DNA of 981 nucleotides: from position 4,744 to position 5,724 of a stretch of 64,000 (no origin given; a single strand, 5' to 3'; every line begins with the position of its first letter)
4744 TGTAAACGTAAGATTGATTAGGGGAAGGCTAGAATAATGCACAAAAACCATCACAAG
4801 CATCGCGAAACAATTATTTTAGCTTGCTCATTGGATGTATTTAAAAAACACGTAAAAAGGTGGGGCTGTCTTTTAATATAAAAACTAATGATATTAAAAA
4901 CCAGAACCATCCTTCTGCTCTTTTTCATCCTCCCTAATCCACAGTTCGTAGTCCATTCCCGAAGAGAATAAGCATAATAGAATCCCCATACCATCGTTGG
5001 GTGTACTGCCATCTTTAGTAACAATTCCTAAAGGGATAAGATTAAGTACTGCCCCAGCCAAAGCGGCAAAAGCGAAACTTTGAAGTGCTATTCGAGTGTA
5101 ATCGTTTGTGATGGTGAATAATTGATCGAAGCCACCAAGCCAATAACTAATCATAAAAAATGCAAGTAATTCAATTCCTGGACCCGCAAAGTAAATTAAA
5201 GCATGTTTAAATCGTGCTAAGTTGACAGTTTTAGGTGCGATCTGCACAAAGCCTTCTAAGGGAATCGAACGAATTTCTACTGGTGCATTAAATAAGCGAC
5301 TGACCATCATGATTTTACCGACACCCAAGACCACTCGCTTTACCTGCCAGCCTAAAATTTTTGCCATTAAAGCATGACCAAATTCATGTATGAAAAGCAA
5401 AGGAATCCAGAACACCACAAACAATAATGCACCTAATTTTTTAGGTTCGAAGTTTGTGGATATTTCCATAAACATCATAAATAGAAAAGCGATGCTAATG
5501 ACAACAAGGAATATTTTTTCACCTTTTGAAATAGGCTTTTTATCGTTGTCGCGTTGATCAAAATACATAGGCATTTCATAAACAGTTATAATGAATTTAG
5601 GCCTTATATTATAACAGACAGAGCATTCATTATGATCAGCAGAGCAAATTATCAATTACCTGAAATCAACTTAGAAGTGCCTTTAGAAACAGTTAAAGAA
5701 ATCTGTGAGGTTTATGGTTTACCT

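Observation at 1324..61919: Dispersed, strictly intergenic, strand-specific C-rich repeat family marking gene 3' ends (15 clear + 3 degenerate copies in 64 kb)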

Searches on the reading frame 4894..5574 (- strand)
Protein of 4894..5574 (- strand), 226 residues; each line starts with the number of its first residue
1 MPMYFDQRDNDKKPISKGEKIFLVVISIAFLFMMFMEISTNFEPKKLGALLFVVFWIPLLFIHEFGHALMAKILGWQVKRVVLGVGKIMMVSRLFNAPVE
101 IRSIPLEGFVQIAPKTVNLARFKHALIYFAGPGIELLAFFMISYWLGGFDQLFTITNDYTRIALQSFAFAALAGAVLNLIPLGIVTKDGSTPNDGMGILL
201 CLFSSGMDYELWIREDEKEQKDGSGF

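Call 56: search_protein_families(library=pfam, proteins=[window:4894-5574:-], max_evalue=0.001)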
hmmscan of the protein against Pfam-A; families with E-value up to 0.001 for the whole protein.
window:4894-5574:- (226 aa): 1 family
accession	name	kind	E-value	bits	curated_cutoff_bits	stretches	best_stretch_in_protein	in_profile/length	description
PF02163.28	Peptidase_M50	-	8.4e-11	42.1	27.2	1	54-146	4-99/221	Peptidase family M50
